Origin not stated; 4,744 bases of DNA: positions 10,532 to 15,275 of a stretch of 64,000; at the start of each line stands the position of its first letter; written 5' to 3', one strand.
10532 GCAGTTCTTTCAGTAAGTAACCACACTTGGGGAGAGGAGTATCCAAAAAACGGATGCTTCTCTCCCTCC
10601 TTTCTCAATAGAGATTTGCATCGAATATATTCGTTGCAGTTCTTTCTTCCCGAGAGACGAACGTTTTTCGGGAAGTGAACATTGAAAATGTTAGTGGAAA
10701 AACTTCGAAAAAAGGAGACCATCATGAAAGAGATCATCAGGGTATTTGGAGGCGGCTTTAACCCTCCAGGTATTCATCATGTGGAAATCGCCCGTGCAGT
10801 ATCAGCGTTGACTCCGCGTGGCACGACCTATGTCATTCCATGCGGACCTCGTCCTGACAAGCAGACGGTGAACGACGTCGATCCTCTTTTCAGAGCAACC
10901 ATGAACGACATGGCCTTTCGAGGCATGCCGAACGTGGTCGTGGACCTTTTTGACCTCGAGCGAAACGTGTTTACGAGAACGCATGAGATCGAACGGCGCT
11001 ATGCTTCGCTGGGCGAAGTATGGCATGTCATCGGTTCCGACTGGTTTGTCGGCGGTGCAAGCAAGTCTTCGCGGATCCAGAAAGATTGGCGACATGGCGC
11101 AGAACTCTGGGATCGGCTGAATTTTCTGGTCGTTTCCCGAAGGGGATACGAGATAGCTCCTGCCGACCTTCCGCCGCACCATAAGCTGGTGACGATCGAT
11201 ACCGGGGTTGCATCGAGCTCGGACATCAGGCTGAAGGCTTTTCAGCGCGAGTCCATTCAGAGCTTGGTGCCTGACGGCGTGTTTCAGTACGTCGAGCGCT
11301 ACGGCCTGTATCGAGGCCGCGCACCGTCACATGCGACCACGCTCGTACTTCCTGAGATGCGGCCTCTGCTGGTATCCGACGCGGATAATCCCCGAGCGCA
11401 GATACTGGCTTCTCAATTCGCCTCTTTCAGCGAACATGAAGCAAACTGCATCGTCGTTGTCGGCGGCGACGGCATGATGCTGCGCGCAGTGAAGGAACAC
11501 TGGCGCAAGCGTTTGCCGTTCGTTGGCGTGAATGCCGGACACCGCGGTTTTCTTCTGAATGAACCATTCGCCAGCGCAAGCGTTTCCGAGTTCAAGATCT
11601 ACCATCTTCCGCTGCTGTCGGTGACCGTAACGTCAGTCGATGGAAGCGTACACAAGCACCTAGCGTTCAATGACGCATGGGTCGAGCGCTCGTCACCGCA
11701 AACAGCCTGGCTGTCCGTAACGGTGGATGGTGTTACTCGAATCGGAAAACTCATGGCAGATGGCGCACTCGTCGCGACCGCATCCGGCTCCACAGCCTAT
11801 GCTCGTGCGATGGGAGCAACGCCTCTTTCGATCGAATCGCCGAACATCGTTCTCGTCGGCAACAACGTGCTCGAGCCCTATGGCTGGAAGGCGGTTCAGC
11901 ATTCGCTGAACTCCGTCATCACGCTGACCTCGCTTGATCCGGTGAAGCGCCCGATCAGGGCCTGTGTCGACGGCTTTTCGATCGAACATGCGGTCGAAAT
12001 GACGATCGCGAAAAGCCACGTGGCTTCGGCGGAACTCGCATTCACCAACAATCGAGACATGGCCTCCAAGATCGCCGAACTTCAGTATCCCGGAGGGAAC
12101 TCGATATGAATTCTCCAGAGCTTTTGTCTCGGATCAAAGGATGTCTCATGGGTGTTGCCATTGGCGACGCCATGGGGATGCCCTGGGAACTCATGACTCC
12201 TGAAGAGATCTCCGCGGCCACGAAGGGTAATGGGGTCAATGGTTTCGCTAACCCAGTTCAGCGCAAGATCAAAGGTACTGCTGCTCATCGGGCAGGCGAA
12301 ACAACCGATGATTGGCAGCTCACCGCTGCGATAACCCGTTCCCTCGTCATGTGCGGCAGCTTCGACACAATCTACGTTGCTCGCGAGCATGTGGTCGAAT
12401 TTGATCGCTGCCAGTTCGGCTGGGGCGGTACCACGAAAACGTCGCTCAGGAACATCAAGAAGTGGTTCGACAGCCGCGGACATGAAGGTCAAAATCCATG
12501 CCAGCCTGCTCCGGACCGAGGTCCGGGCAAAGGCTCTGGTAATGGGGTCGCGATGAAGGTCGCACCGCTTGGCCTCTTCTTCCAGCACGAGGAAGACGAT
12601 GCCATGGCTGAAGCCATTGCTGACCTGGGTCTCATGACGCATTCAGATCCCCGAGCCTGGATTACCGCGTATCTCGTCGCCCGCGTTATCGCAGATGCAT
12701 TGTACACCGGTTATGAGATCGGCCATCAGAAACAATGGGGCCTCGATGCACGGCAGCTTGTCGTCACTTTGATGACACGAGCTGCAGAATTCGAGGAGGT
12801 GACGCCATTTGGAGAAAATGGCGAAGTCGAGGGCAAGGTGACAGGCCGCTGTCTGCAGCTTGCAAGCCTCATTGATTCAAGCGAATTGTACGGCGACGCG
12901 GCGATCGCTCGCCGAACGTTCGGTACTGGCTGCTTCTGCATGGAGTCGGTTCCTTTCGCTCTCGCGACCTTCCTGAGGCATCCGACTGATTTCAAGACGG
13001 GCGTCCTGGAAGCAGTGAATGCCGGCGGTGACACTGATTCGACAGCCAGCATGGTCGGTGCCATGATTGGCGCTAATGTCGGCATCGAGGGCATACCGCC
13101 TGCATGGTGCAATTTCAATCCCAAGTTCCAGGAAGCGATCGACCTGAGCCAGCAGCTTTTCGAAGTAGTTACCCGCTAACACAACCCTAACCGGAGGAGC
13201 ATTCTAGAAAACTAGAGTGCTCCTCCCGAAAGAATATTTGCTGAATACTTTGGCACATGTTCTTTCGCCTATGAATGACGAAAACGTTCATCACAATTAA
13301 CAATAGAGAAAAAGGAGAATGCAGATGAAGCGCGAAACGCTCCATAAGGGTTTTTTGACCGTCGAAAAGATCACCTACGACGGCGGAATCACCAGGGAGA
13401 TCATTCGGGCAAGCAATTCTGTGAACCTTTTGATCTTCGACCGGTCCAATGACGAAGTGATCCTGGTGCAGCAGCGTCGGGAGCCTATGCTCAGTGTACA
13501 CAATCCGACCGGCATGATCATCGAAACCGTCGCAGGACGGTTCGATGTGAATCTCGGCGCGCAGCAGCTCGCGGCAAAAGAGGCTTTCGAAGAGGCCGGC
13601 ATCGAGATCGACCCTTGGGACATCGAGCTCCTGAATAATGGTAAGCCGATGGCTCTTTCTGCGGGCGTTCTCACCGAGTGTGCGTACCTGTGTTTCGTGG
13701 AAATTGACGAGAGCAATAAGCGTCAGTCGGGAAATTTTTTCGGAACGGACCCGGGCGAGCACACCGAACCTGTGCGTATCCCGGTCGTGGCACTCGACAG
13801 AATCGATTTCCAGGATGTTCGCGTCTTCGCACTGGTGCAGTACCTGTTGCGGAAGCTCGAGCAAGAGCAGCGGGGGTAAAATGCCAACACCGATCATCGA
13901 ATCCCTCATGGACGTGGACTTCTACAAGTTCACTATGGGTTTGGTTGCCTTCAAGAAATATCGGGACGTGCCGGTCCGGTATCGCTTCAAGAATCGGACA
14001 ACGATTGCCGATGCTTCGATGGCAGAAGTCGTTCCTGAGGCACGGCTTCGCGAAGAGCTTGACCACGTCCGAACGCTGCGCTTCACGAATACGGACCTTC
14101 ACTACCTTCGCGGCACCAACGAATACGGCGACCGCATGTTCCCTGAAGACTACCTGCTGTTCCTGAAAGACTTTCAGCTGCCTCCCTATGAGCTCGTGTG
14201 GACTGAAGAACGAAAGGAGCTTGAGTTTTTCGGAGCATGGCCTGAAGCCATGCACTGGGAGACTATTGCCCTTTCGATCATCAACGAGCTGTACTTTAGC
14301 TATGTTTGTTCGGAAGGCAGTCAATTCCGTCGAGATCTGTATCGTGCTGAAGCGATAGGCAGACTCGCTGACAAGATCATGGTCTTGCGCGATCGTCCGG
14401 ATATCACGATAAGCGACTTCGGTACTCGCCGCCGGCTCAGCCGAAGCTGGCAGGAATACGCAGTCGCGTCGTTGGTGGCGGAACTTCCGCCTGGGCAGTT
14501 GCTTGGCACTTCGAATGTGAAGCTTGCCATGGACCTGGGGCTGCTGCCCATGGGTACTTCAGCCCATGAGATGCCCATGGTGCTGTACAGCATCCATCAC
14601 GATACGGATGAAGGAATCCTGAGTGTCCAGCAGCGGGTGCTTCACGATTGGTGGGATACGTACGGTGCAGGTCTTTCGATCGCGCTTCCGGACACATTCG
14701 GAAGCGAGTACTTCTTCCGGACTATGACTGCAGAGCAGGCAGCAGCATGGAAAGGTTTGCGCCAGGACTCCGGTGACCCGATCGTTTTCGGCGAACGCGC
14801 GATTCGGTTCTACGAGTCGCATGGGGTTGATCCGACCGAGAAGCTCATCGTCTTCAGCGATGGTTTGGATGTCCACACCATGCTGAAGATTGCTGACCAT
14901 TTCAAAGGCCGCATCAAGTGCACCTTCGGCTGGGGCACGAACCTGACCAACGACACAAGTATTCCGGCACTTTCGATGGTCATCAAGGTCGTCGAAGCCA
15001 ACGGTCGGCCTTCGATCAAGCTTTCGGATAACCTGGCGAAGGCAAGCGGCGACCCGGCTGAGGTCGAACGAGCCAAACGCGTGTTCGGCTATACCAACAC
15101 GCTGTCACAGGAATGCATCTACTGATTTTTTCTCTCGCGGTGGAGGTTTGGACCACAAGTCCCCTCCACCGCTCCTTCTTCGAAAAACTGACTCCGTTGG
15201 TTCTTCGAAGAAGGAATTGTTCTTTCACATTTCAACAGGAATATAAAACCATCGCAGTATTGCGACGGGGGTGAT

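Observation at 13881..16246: PncB-family phosphoribosyltransferase next to an atypical Prs-like PRPP-synthetase homologue, downstream of ARH and Nudix ADPRase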

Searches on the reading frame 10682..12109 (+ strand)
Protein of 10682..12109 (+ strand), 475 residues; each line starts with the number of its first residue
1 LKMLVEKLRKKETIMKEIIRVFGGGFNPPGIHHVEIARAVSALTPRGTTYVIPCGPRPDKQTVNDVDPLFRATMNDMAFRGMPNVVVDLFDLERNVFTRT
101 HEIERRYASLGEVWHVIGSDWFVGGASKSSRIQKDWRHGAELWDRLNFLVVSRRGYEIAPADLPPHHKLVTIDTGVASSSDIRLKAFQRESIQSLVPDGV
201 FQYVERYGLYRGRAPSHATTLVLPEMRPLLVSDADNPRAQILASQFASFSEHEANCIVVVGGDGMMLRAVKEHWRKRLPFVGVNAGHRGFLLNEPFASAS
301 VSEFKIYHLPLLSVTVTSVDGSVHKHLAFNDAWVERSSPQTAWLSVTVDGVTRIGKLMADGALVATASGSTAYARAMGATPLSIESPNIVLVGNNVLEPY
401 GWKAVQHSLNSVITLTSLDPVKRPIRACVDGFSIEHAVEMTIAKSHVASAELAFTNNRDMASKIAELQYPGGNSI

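Call 3: search_protein_families(library=pfam, proteins=[window:10682-12109:+], max_evalue=0.01)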
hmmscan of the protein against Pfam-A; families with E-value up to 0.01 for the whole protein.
window:10682-12109:+ (475 aa): 3 families
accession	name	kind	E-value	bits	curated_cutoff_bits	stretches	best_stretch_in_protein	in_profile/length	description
PF01513.26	NAD_kinase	-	1.1e-09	39.1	25.5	1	242-293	61-112/130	ATP-NAD kinase N-terminal domain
PF01467.32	CTP_transf_like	-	4e-05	24.3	21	1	21-183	1-131/133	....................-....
PF20143.4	NAD_kinase_C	-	0.0047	17.1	23.7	1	347-392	20-64/126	ATP-NAD kinase C-terminal domain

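Call 4: search_protein_families(library=ncbifam, proteins=[window:10682-12109:+], max_evalue=0.01)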
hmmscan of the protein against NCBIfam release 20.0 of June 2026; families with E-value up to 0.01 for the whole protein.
window:10682-12109:+ (475 aa): 25 families
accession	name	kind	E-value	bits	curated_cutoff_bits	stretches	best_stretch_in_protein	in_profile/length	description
NF003406.0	PRK04761.1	equivalog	2.6e-43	148.1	211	1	239-469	22-255/257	NAD kinase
NF000840.1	PRK00071.1-3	equivalog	1.1e-20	73.9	150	1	19-211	8-199/201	nicotinate-nucleotide adenylyltransferase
TIGR00482.1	TIGR00482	equivalog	3.2e-20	73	112.45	1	21-210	1-194/194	nicotinate (nicotinamide) nucleotide adenylyltransferase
NF002892.0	PRK03372.1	equivalog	1.7e-18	67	299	1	244-432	60-254/312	NAD kinase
NF003424.0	PRK04885.1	equivalog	2.1e-17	63.2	220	1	242-380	24-169/265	NAD kinase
NF002561.0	PRK02155.1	equivalog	6.9e-17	61.6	371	1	252-382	63-200/297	NAD kinase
NF002306.0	PRK01231.1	equivalog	5.8e-14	51.9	316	1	253-380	66-200/299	NAD(+) kinase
NF002521.0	PRK01911.1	equivalog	1e-13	51.3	309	1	246-391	55-208/292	NAD kinase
NF010677.0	PRK14075.1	equivalog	1.2e-13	51.2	260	1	251-445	40-228/257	NAD(+) kinase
NF002984.0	PRK03708.1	equivalog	4.3e-13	49.3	326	1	247-455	51-262/277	NAD(+) kinase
NF000841.0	PRK00071.1-4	equivalog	5.1e-13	49.3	197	1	15-211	5-193/194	nicotinate-nucleotide adenylyltransferase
NF003391.0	PRK04539.1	equivalog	7.6e-12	44.9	470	1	254-385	69-207/296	inorganic polyphosphate/ATP-NAD kinase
NF005519.0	PRK07152.1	equivalog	1.1e-11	44.3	315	1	19-211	3-185/361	nicotinate-nucleotide adenylyltransferase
NF000839.0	PRK00071.1-1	equivalog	1.5e-11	44.7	187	2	15-159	4-143/219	nicotinate-nucleotide adenylyltransferase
NF002732.0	PRK02649.1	equivalog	3.1e-11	43.3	348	1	251-388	66-210/305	NAD(+) kinase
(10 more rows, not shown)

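Call 12: search_protein_families(library=phrogs, proteins=[window:10682-12109:+], max_evalue=0.001)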
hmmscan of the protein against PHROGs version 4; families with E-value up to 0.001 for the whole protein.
window:10682-12109:+ (475 aa): 1 family
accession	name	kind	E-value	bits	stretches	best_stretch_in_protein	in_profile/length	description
phrog_13155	-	unknown function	2.1e-05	25.1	1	253-392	63-209/292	-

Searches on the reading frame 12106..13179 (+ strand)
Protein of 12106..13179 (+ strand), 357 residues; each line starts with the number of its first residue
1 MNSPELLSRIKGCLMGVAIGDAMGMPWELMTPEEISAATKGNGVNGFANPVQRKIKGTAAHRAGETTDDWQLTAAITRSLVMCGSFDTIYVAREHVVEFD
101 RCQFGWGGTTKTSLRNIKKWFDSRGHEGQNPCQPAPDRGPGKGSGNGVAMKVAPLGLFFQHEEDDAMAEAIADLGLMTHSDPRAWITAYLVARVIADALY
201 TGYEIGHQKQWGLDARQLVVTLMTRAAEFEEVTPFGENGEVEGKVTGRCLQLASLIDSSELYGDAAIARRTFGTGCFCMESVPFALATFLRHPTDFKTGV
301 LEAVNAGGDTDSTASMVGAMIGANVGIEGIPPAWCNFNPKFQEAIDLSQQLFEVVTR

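Call 3: search_protein_families(library=pfam, proteins=[window:12106-13179:+], max_evalue=0.01)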
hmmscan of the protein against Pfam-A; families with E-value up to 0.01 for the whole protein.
window:12106-13179:+ (357 aa): 1 family
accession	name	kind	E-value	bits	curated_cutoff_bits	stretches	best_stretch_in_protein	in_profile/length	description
PF03747.19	ADP_ribosyl_GH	-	3e-59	201.5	26.2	1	12-332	1-286/287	ADP-ribosylglycohydrolase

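Call 4: search_protein_families(library=ncbifam, proteins=[window:12106-13179:+], max_evalue=0.01)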
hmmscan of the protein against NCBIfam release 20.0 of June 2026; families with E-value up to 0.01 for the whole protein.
window:12106-13179:+ (357 aa): 2 families
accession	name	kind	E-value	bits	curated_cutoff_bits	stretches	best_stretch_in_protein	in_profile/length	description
TIGR02662.1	dinitro_DRAG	equivalog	1.1e-22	80.6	337.05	2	8-199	3-173/287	ADP-ribosyl-[dinitrogen reductase] hydrolase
NF041672.1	ADPriboarghdlase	equivalog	1.7e-12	46.8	490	2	293-354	297-358/361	ADP-ribosylarginine hydrolase Tri1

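Call 12: search_protein_families(library=phrogs, proteins=[window:12106-13179:+], max_evalue=0.001)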
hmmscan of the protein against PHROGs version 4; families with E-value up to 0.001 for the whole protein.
window:12106-13179:+ (357 aa): 2 families
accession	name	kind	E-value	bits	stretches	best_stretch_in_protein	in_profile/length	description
phrog_6572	-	other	7.4e-35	121.7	1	7-354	5-307/325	ADP-ribosylglycohydrolase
phrog_22100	-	unknown function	9.6e-11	42.6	1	9-334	2-282/306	-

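Call 63: search_protein_families(library=padloc, proteins=[window:12106-13179:+], max_evalue=0.01)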
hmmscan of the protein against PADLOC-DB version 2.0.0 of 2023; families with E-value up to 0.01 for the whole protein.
window:12106-13179:+ (357 aa): 0 families

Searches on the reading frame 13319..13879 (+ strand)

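Call 3: search_protein_families(library=pfam, proteins=[window:13319-13879:+], max_evalue=0.01)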
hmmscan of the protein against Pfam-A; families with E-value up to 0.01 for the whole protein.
window:13319-13879:+ (186 aa): 1 family
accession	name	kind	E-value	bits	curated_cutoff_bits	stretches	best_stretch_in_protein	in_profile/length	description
PF00293.34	NUDIX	-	0.0002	21.8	21.1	1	34-151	5-110/134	NUDIX domain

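Call 4: search_protein_families(library=ncbifam, proteins=[window:13319-13879:+], max_evalue=0.01)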
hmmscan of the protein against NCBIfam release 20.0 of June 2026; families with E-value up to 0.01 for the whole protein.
window:13319-13879:+ (186 aa): 3 families
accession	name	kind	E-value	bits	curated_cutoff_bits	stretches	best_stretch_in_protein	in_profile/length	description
TIGR00052.1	TIGR00052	subfamily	1.3e-11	44.5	79.55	1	24-138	36-147/188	nudix-type nucleoside diphosphatase, YffH/AdpP family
NF008003.0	PRK10729.1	equivalog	6.8e-10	38.6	248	1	5-98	21-122/210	ADP-ribose diphosphatase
NF011585.0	PRK15009.1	equivalog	4.1e-09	36.4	234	1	8-168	13-176/191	GDP-mannose pyrophosphatase NudK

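Call 12: search_protein_families(library=phrogs, proteins=[window:13319-13879:+], max_evalue=0.001)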
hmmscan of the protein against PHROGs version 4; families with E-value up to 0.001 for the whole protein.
window:13319-13879:+ (186 aa): 0 families

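Call 63: search_protein_families(library=padloc, proteins=[window:13319-13879:+], max_evalue=0.01)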
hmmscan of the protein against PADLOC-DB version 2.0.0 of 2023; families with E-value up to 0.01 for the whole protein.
window:13319-13879:+ (186 aa): 0 families

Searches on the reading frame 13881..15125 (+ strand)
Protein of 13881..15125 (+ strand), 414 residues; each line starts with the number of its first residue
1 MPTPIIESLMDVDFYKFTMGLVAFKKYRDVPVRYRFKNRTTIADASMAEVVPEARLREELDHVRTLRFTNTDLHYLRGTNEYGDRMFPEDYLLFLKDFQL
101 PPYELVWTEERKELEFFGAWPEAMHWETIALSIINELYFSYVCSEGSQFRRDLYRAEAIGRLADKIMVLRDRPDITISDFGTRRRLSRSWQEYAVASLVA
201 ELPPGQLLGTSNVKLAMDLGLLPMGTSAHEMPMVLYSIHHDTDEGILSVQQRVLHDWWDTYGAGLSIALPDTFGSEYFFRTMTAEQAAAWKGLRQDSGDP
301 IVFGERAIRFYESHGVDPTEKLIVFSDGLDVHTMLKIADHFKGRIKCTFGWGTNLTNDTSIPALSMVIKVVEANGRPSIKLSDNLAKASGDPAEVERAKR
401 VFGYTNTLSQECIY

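Call 3: search_protein_families(library=pfam, proteins=[window:13881-15125:+], max_evalue=0.01)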
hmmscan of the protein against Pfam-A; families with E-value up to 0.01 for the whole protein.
window:13881-15125:+ (414 aa): 2 families
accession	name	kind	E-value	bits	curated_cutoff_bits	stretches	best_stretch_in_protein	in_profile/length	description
PF04095.22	NAPRTase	-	2.9e-49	168.4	20.8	1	176-405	2-238/239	Nicotinate phosphoribosyltransferase (NAPRTase) family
PF17767.7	NAPRTase_N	-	4.2e-21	76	32.6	1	10-135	1-125/125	Nicotinate phosphoribosyltransferase (NAPRTase) N-terminal domain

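Call 4: search_protein_families(library=ncbifam, proteins=[window:13881-15125:+], max_evalue=0.01)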
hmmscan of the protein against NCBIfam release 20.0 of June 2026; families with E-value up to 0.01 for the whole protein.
window:13881-15125:+ (414 aa): 9 families
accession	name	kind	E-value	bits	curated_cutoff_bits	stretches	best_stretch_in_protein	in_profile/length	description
NF003704.0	PRK05321.1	subfamily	1.9e-124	415.7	379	1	3-407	7-394/398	nicotinate phosphoribosyltransferase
TIGR01514.1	NAPRTase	equivalog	5.9e-97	325.2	269.55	1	5-404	1-397/399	nicotinate phosphoribosyltransferase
NF006695.0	PRK09243.1-2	equivalog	5.3e-17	61.6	469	2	174-392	150-357/480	nicotinate phosphoribosyltransferase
TIGR01513.1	NAPRTase_put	equivalog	1.4e-16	60.5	297.4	2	178-390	148-345/452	nicotinate phosphoribosyltransferase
NF006696.0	PRK09243.1-3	equivalog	4e-14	52.1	503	1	174-387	155-351/451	nicotinate phosphoribosyltransferase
NF009131.0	PRK12484.1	equivalog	3.8e-13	49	330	2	287-385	250-344/455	nicotinate phosphoribosyltransferase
NF006694.0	PRK09243.1-1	equivalog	3.4e-11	42.5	663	1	177-390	154-356/485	nicotinate phosphoribosyltransferase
NF006698.0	PRK09243.1-5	equivalog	3.7e-10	39.2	531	1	175-394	160-355/440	nicotinate phosphoribosyltransferase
NF006697.0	PRK09243.1-4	equivalog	2.7e-07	29.5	776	1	289-389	255-356/488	nicotinate phosphoribosyltransferase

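Call 11: search_solved_structures(query=window:13881-15125:+, max_evalue=0.001)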
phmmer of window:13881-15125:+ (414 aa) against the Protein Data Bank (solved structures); distinct sequences matched with E-value up to 0.001: 7.
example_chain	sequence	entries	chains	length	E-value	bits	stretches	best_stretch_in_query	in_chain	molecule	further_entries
1ybe_A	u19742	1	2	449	6.1e-97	328.3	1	4-410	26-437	Nicotinate phosphoribosyltransferase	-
3os4_A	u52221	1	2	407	6.4e-59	203.1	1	3-403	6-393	Nicotinate phosphoribosyltransferase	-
1vlp_A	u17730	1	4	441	7.3e-53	183.1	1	1-406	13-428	nicotinate phosphoribosyltransferase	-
4hl7_A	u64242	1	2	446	5.6e-51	176.9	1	5-403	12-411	Nicotinate phosphoribosyltransferase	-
1yir_A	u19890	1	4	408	4.6e-47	164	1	5-403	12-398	Nicotinate phosphoribosyltransferase 2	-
2im5_A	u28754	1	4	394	1.2e-42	149.4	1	5-403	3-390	Nicotinate phosphoribosyltransferase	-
2f7f_A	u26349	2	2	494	3e-07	32.9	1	177-389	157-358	nicotinate phosphoribosyltransferase, putative | NICOTINATE PHOSPHORIBOSYLTRANSFERASE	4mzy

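Call 12: search_protein_families(library=phrogs, proteins=[window:13881-15125:+], max_evalue=0.001)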
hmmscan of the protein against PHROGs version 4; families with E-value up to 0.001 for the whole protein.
window:13881-15125:+ (414 aa): 1 family
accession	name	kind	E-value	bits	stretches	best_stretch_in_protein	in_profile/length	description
phrog_448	-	other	6.6e-11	42.7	1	98-386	112-431/500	nicotinamide phosphoribosyl transferase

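Call 16: list_cluster_members(proteins=[P0001, window:13881-15125:+, P0004, P0013, P0014])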
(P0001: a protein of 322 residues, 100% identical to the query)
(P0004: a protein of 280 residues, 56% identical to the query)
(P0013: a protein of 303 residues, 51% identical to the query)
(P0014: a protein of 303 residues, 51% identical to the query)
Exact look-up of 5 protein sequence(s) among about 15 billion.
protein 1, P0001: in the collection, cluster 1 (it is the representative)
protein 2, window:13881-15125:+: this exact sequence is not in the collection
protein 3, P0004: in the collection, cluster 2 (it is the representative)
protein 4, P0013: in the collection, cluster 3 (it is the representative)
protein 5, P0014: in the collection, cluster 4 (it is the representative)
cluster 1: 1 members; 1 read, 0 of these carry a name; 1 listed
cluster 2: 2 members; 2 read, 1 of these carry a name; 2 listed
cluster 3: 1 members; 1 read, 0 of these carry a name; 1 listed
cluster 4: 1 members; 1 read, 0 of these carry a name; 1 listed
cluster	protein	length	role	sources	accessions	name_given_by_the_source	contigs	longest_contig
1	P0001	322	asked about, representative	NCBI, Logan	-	-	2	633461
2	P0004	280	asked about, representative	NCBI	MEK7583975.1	MAG: ribose-phosphate pyrophosphokinase-like domain-containing protein, partial ...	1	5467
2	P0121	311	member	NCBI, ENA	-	-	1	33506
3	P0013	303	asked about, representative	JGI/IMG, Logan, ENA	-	-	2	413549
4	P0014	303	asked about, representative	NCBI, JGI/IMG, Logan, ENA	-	-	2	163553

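Call 24: search_dna_similar(query=window:13881-15125:+, collection=phages, mode=protein, max_evalue=0.001, max_rows=15)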
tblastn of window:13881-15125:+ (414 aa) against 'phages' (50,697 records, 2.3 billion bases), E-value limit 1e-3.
Records with a match: 18; places in all: 18; records where one place covers at least 80% of the query: 18.
Best place of each record, by identity: <60% 18.
By first word of the organism name: Bacteriophage 5; uncultured 4; Agrobacterium 2; Acinetobacter 2; Listeria 2; Sinorhizobium 1; Moraxella 1; Enterococcus 1.
By host as written in the record: - 11; Agrobacterium tumefaciens C58 2; Listeria monocytogenes 2; Sinohrizobium meliloti NRRL L-50 1; Moraxella catarrhalis 1; Enterococcus faecalis 1.
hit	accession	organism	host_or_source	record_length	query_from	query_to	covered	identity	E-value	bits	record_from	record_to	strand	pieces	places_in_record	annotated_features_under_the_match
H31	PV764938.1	Sinorhizobium phage Phosso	Sinohrizobium meliloti NRRL L-50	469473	4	403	97%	43.0%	8e-96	320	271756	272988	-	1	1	nicotinate phosphoribosyltransferase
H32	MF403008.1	Agrobacterium phage Atu_ph07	Agrobacterium tumefaciens C58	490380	4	403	97%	39.8%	6e-88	297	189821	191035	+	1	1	nicotinate phosphoribosyltransferase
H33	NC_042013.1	Agrobacterium phage Atu_ph07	Agrobacterium tumefaciens C58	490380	4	403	97%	39.8%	6e-88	297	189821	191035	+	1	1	nicotinate phosphoribosyltransferase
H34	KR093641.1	Moraxella phage Mcat17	Moraxella catarrhalis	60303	4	402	96%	36.0%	3e-60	217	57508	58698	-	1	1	none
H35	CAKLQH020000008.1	Acinetobacter phage MD-2021a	not known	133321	3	391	94%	35.0%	7e-59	213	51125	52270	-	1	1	pncB: nicotinate phosphoribosyltransferase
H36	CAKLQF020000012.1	Acinetobacter phage MD-2021a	not known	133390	3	391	94%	35.0%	7e-59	213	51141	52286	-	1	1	pncB: nicotinate phosphoribosyltransferase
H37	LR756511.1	uncultured phage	metagenomic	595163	5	403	96%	33.9%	9e-54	198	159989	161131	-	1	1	record has no annotation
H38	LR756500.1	uncultured phage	metagenomic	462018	5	400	96%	33.0%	4e-53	196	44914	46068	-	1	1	record has no annotation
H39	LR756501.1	uncultured phage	metagenomic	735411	5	401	96%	32.4%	2e-48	182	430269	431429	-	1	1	record has no annotation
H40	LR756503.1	uncultured phage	metagenomic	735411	5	401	96%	32.4%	2e-48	182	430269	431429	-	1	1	record has no annotation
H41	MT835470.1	Bacteriophage sp.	human fecal samples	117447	5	403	96%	31.2%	2e-43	167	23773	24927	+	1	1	record has no annotation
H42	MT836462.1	Bacteriophage sp.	human fecal samples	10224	5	395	94%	30.9%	4e-44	170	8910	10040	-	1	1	record has no annotation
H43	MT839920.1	Bacteriophage sp.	human fecal samples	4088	5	398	95%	30.3%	8e-38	151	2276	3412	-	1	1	record has no annotation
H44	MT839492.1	Bacteriophage sp.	human fecal samples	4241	13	389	91%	25.5%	6e-6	54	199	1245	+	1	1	record has no annotation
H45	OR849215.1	Listeria phage LM 4-14-1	Listeria monocytogenes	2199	54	389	81%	26.3%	2e-8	62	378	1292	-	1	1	record has no annotation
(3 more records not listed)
